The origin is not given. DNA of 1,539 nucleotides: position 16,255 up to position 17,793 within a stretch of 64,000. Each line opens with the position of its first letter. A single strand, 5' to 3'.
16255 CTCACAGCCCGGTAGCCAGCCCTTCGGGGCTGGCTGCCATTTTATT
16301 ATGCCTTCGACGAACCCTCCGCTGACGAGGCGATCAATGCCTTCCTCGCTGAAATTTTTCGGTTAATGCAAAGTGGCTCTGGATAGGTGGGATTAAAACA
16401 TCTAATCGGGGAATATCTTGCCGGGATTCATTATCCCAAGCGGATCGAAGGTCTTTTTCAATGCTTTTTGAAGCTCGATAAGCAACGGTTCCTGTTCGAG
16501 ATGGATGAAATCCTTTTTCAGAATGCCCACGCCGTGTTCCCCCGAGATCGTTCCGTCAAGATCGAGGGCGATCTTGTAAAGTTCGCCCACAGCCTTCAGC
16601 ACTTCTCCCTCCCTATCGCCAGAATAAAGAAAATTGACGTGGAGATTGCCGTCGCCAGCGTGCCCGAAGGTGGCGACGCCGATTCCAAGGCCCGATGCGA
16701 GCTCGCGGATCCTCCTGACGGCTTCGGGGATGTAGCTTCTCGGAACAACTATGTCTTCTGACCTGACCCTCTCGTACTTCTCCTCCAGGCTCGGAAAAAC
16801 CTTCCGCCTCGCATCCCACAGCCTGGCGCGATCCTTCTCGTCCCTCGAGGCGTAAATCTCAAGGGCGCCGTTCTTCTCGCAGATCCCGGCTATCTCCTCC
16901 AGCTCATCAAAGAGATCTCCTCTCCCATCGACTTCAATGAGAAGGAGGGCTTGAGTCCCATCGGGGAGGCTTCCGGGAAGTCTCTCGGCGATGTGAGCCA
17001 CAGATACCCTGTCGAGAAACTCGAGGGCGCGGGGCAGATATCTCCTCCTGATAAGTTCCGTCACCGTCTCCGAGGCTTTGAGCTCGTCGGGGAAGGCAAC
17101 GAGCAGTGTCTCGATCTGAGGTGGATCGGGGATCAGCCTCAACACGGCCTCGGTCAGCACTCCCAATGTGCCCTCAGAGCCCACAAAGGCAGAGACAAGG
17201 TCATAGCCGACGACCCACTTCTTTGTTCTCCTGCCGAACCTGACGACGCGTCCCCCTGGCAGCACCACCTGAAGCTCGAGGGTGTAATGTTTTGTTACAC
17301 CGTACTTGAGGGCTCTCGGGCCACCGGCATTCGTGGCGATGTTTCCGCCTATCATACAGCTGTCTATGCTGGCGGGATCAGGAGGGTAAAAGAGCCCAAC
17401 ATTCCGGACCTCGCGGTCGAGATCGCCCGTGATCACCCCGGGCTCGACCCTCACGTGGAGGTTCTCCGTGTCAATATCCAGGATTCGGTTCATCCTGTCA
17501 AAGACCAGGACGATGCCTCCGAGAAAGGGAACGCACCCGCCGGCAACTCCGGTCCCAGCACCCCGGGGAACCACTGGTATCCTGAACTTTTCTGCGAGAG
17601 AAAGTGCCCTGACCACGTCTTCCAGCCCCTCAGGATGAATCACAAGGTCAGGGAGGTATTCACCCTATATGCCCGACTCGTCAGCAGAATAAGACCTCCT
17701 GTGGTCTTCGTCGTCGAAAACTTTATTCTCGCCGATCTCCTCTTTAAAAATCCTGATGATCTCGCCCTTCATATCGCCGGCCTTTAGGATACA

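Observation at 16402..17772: Single in-frame amber (TAG) codon inside an otherwise intact, conserved GlcD-family FAD oxidase gene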

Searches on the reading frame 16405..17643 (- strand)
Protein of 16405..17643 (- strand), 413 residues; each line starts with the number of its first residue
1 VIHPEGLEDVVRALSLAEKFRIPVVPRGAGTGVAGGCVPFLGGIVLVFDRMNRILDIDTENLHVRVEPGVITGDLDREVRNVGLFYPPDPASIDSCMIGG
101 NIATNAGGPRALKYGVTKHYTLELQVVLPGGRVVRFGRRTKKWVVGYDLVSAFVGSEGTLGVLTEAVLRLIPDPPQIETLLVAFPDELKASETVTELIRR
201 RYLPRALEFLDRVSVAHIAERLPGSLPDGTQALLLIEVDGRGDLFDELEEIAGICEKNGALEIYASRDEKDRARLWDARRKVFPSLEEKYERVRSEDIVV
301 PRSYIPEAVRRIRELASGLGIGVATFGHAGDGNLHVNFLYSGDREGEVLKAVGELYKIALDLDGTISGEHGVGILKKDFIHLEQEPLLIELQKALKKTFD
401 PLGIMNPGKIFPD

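Call 14: find_encoding_contigs(protein=window:16405-17643:-, flank=3000, max_places=8)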
Protein seq(413 aa) (413 aa): 3 contigs read that carry it; 3 places shown.
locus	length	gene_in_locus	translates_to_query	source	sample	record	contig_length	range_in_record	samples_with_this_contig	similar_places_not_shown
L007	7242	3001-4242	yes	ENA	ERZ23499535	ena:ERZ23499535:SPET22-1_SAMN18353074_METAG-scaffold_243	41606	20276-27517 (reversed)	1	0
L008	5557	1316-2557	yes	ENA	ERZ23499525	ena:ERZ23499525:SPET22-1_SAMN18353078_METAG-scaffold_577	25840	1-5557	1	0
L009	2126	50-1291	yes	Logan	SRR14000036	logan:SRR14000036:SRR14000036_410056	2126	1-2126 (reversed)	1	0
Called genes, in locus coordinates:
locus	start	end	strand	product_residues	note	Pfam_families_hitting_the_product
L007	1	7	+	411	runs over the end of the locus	PF13477:Glyco_trans_4_2, PF13439:Glyco_transf_4, PF13579:Glyco_trans_4_4, PF13524:Glyco_trans_1_2 (faint), PF00534:Glycos_transf_1, PF13692:Glyco_trans_1_4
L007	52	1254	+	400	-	PF02655:ATP-grasp_3, PF02786:CPSase_L_D2 (faint), PF15632:ATPgrasp_Ter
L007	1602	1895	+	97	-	PF12710:HAD (weak)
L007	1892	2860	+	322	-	PF00106:adh_short, PF01073:3Beta_HSD, PF01370:Epimerase, PF02719:Polysacc_synt_2, PF04321:RmlD_sub_bind, PF07993:NAD_binding_4, PF13460:NAD_binding_10 (weak), PF16363:GDP_Man_Dehyd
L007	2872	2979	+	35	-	-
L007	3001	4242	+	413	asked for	PF01565:FAD_binding_4, PF02913:FAD-oxidase_C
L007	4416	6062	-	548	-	-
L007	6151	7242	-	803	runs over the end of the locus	PF13424:TPR_12 (weak), PF17874:TPR_MalT (weak), PF14938:SNAP (weak), PF13424:TPR_12, PF14938:SNAP (weak), PF13424:TPR_12, PF17874:TPR_MalT, PF13424:TPR_12, +13 more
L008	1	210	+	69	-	?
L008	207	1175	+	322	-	PF00106:adh_short, PF01073:3Beta_HSD, PF01370:Epimerase, PF02719:Polysacc_synt_2, PF04321:RmlD_sub_bind, PF07993:NAD_binding_4, PF13460:NAD_binding_10 (weak), PF16363:GDP_Man_Dehyd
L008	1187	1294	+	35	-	-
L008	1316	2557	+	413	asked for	PF01565:FAD_binding_4, PF02913:FAD-oxidase_C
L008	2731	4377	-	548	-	-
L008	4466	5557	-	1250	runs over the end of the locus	PF00990:GGDEF, PF13191:AAA_16, PF13424:TPR_12 (weak), PF17874:TPR_MalT (weak), PF13424:TPR_12, PF13424:TPR_12, PF17874:TPR_MalT, PF13424:TPR_12, +14 more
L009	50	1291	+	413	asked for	PF01565:FAD_binding_4, PF02913:FAD-oxidase_C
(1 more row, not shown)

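Call 15: list_cluster_members(proteins=[P0001, window:16405-17643:-])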
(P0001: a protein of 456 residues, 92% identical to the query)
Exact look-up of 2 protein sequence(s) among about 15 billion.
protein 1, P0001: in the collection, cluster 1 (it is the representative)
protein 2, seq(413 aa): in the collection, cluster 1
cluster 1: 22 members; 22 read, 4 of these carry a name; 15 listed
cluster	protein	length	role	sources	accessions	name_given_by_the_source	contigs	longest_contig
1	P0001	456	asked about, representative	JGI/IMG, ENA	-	-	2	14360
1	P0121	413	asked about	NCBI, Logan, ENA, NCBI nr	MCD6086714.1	MAG: FAD-binding protein [Candidatus Hydrothermae bacterium] | FAD-binding protein [Candidatus Hydrothermae bacterium]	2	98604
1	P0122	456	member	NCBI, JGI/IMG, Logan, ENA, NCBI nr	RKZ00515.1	MAG: hypothetical protein DRQ04_06150 [Candidatus Hydrothermota bacterium] | MAG: hypothetical protein DRQ04_06150 [Candidatus Hydrothermae bacterium]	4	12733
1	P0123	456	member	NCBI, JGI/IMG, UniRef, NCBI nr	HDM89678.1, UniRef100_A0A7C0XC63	MAG TPA: FAD-binding protein [candidate division WOR-3 bacterium] | FAD-binding protein n=1 Tax=candidate division WOR-3 bacterium TaxID=2052148 ... | FAD-binding protein [candidate division WOR-3 bacterium]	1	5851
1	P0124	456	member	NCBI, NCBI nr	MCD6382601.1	MAG: FAD-binding protein [Candidatus Hydrothermae bacterium] | FAD-binding protein [Candidatus Hydrothermae bacterium]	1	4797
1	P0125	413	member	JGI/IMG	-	-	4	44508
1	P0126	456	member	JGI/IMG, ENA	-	-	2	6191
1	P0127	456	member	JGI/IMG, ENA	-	-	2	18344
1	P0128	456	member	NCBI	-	-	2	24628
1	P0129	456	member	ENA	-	-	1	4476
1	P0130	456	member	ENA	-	-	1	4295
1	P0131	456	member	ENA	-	-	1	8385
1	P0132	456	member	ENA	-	-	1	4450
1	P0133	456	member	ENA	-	-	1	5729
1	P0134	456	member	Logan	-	-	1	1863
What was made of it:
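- PGAP and other gene callers annotate exactly this 413-aa protein (calls 14, 15).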

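Call 17: find_encoding_contigs(protein=P0125, flank=3000, max_places=8)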
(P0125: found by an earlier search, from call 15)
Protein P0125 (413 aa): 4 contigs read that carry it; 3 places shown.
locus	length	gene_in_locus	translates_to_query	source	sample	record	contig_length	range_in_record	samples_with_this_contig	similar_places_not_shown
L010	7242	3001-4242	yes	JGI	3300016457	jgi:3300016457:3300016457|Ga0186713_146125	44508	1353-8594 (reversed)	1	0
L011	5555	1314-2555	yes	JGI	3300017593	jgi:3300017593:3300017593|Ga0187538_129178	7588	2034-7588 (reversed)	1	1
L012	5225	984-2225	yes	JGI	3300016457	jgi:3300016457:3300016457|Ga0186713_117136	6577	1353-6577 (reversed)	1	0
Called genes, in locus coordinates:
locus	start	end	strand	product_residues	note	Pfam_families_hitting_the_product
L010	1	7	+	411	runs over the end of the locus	PF13477:Glyco_trans_4_2, PF13439:Glyco_transf_4, PF13579:Glyco_trans_4_4, PF13524:Glyco_trans_1_2 (faint), PF00534:Glycos_transf_1, PF13692:Glyco_trans_1_4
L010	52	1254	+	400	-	PF02655:ATP-grasp_3, PF02786:CPSase_L_D2 (faint), PF15632:ATPgrasp_Ter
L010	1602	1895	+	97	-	PF12710:HAD (weak)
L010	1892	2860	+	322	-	PF00106:adh_short, PF01073:3Beta_HSD, PF01370:Epimerase, PF02719:Polysacc_synt_2, PF04321:RmlD_sub_bind, PF07993:NAD_binding_4, PF13460:NAD_binding_10 (weak), PF16363:GDP_Man_Dehyd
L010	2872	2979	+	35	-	-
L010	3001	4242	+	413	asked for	PF01565:FAD_binding_4, PF02913:FAD-oxidase_C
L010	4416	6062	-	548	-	-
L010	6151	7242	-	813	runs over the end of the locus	?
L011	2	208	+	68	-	?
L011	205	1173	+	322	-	PF00106:adh_short, PF01073:3Beta_HSD, PF01370:Epimerase, PF02719:Polysacc_synt_2, PF04321:RmlD_sub_bind, PF07993:NAD_binding_4, PF13460:NAD_binding_10 (weak), PF16363:GDP_Man_Dehyd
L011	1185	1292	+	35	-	-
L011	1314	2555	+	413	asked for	PF01565:FAD_binding_4, PF02913:FAD-oxidase_C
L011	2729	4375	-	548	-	-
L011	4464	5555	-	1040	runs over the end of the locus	?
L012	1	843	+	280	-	?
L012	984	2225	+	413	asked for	PF01565:FAD_binding_4, PF02913:FAD-oxidase_C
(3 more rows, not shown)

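Call 18: find_encoding_contigs(protein=P0126, flank=6000, max_places=6)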
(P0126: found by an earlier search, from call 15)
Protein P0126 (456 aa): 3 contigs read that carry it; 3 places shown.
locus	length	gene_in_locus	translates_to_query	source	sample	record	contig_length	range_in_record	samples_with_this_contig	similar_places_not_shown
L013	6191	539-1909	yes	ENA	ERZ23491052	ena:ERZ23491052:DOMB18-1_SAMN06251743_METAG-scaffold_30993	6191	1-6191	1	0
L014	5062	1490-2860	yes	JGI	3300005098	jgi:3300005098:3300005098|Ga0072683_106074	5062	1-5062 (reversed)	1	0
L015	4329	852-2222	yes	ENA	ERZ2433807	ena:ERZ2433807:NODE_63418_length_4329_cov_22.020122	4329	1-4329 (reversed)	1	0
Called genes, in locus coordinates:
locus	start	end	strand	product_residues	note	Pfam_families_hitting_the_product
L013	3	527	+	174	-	?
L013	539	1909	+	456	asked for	PF01565:FAD_binding_4, PF02913:FAD-oxidase_C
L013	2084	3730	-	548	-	-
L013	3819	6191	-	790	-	?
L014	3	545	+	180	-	?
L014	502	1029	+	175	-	PF00106:adh_short (weak), PF01073:3Beta_HSD, PF01370:Epimerase, PF02719:Polysacc_synt_2, PF04321:RmlD_sub_bind, PF07993:NAD_binding_4, PF16363:GDP_Man_Dehyd, PF13460:NAD_binding_10 (weak)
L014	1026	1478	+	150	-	PF01370:Epimerase, PF16363:GDP_Man_Dehyd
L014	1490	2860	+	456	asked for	PF01565:FAD_binding_4, PF02913:FAD-oxidase_C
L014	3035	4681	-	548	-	-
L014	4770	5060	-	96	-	?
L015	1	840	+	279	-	?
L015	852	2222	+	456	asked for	PF01565:FAD_binding_4, PF02913:FAD-oxidase_C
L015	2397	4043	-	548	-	-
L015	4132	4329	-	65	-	?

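Call 28: find_related_loci(query=P0126, collection=metagenome_contigs, flank=1500)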
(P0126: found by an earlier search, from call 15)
Query P0126 (456 aa) in metagenome_contigs; peptide patterns used: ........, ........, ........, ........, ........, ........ (x = any residue, [..] = any of these).
600 stretches matched a pattern (row limit reached: there are more); 576 encode a relative of the query (tblastn E <= 1e-3); the best 80 are kept; 80 distinct loci.
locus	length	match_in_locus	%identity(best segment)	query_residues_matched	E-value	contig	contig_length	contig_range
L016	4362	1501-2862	44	3-454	1e-127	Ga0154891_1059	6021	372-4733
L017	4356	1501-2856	47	4-456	1e-126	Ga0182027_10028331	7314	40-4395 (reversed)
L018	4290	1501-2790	47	27-455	6e-125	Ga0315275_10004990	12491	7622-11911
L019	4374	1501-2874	45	1-456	3e-123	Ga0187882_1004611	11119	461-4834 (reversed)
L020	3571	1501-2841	46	13-456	1e-124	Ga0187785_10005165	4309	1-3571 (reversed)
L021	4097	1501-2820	43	17-454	1e-122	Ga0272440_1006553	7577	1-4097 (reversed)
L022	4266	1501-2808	47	23-456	6e-123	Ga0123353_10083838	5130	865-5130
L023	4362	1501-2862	46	5-456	4e-122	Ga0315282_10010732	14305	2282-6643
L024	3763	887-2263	45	1-456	3e-122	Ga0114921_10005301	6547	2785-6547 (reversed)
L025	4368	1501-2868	44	1-454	2e-121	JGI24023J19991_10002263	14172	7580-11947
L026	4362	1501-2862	43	4-455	9e-122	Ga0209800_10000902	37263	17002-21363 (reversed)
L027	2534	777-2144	44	4-456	3e-127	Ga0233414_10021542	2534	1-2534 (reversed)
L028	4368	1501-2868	45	1-454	2e-121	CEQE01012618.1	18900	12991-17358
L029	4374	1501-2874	44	1-456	1e-120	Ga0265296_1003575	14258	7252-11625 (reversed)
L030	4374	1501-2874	44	4-456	7e-120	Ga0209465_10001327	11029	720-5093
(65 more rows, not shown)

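Call 29: find_related_loci(query=P0126, collection=genome_contigs, flank=3000)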
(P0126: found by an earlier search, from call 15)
Query P0126 (456 aa) in genome_contigs; peptide patterns used: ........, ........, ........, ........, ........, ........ (x = any residue, [..] = any of these).
600 stretches matched a pattern (row limit reached: there are more); 580 encode a relative of the query (tblastn E <= 1e-3); the best 80 are kept; 80 distinct loci.
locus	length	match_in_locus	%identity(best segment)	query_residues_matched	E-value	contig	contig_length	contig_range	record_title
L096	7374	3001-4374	47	1-456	2e-132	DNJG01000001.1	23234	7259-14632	MAG TPA_asm: Nitrospinota bacterium isolate UBA9963 contig_10561, whole genome shotgun sequence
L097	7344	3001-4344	46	9-456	9e-130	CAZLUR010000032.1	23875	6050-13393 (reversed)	MAG TPA_asm: uncultured Desulfohalobiaceae bacterium isolate SRP141376_co2_328 genome assembly, contig: NODE_4458_length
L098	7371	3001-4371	46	5-456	3e-128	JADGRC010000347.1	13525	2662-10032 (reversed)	MAG: Proteobacteria bacterium isolate Chersky_194 k127_16344786, whole genome shotgun sequence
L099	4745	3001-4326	47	13-454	6e-129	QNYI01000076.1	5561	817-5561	MAG: Desulfurobacterium sp. isolate MAG 45 Ga0232641_1003724, whole genome shotgun sequence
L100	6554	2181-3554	47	1-455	9e-128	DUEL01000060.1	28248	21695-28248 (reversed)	MAG TPA_asm: Thermoflexia bacterium isolate J88 Contig60, whole genome shotgun sequence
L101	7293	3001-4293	48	27-456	2e-127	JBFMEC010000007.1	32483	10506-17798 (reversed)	MAG: Nitrospirota bacterium isolate MAG235 MAG235_7, whole genome shotgun sequence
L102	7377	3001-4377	45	4-455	1e-126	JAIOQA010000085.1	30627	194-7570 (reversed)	MAG: Deltaproteobacteria bacterium isolate LakeFargette_0920_ALND_MAG_72_12 LacPavin_0920_ALND_scaffold_182270, whole ge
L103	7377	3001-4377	47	1-456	1e-126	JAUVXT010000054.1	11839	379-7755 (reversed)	MAG: Deltaproteobacteria bacterium isolate CSMAG_1223 CSMAG_1223_k141_1843708_length_11839_cov_6.9887, whole genome shot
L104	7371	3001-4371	45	1-455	3e-125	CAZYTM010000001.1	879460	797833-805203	MAG TPA_asm: uncultured Geobacteraceae bacterium isolate SRP302447_co2_358 genome assembly, contig: NODE_12_length_87946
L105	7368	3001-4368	46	1-454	4e-123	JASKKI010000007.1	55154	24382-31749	MAG: Clostridia bacterium isolate DJKA51_ANT-F21_bin.3 scaffold_50, whole genome shotgun sequence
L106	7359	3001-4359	46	5-454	1e-122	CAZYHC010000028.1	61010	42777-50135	MAG TPA_asm: uncultured Anaerolineales bacterium isolate binchicken_co294_99 genome assembly, contig: NODE_818_length_61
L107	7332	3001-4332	46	13-454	6e-122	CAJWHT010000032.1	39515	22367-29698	MAG TPA_asm: uncultured Desulfobacteraceae bacterium isolate ERR599032_bin.108_MetaBAT_v2.12.1_MAG genome assembly, cont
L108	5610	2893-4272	44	4-456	1e-121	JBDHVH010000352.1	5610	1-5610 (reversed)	MAG: Kofleriaceae bacterium isolate AS-MICRO-OLR.47 NODE_76753_length_5610_cov_5.696666, whole genome shotgun sequence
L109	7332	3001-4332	46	15-456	4e-121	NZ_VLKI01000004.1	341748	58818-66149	Cytobacillus oceanisediminis strain CGMCC 1.10115 IQ19DRAFT_scaffold00004.4, whole genome shotgun sequence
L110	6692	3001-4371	44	1-455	5e-121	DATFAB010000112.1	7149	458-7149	MAG TPA_asm: Geomonas sp. isolate SMAG_U8490 k141_799873, whole genome shotgun sequence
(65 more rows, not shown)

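Call 31: search_protein_families(library=ncbifam, proteins=[P0126])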
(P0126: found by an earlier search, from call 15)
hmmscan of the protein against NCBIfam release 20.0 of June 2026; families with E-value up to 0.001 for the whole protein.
P0126 (456 aa): 10 families
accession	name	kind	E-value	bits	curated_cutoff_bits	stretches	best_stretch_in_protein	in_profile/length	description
TIGR00387.1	glcD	equivalog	1.1e-123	413.2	567.9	1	44-452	1-413/413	glycolate oxidase subunit GlcD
NF008408.0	PRK11230.1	equivalog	7.2e-92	308.4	897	1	4-455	20-473/499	glycolate oxidase subunit GlcD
NF049975.1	2HglutDHaseYdiJ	equivalog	2.9e-41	141.2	1350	2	21-178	34-191/1018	D-2-hydroxyglutarate dehydrogenase YdiJ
NF008439.0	PRK11282.1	equivalog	2.4e-23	82.5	284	1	55-239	13-195/358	glycolate oxidase subunit GlcE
NF053785.1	DcplphribOxDprE1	equivalog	6.1e-11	42.2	500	1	44-214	18-181/449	decaprenylphosphoryl-beta-D-ribose oxidase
TIGR01678.1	FAD_lactone_ox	subfamily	7.2e-09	35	396.8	1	44-219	18-184/438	sugar 1,4-lactone oxidase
TIGR01679.1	bact_FAD_ox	subfamily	3.6e-08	32.7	292.25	1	41-215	12-174/419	FAD-linked oxidoreductase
NF041227.1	BagG_FevA2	exception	1.3e-05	24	850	1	36-215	41-209/455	bagremycin/ferroverdin biosynthesis FAD-dependent oxygenase BagG/FevA2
TIGR01677.1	pln_FAD_oxido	subfamily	4.4e-05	22.2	383.1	1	86-213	83-211/560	FAD-dependent oxidoreductase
TIGR01676.1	GLDHase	equivalog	0.00066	18.6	458.25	1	42-179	63-196/541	L-galactonolactone dehydrogenase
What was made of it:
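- On Glycolate oxidase subunit GlcD proper (TIGR00387 equivalog): 413.2 bits against a cut-off of 567.9; NF008408 scores 308 against 897 (call 31, run on the intact allele P0126)
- It also keeps the whole span of the TIGR00387 glcD model, whose position 1 aligns to residue 44 (call 31).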

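Call 41: find_encoding_contigs(protein=P0131, flank=4000, max_places=4)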
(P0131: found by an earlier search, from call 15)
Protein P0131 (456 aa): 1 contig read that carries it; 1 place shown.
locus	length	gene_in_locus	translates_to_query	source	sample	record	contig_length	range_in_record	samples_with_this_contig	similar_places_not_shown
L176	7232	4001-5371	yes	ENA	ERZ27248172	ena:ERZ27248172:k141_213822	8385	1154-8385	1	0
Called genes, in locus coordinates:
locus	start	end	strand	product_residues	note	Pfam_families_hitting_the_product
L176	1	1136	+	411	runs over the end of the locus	PF13477:Glyco_trans_4_2, PF13439:Glyco_transf_4, PF13579:Glyco_trans_4_4, PF13524:Glyco_trans_1_2 (faint), PF00534:Glycos_transf_1, PF13692:Glyco_trans_1_4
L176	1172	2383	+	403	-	PF02655:ATP-grasp_3, PF02786:CPSase_L_D2 (faint), PF15632:ATPgrasp_Ter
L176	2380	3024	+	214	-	PF12710:HAD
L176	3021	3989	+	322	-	PF00106:adh_short, PF01073:3Beta_HSD, PF01370:Epimerase, PF02719:Polysacc_synt_2, PF04321:RmlD_sub_bind, PF07993:NAD_binding_4, PF13460:NAD_binding_10 (weak), PF16363:GDP_Man_Dehyd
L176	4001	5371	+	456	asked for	PF01565:FAD_binding_4, PF02913:FAD-oxidase_C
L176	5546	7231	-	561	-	?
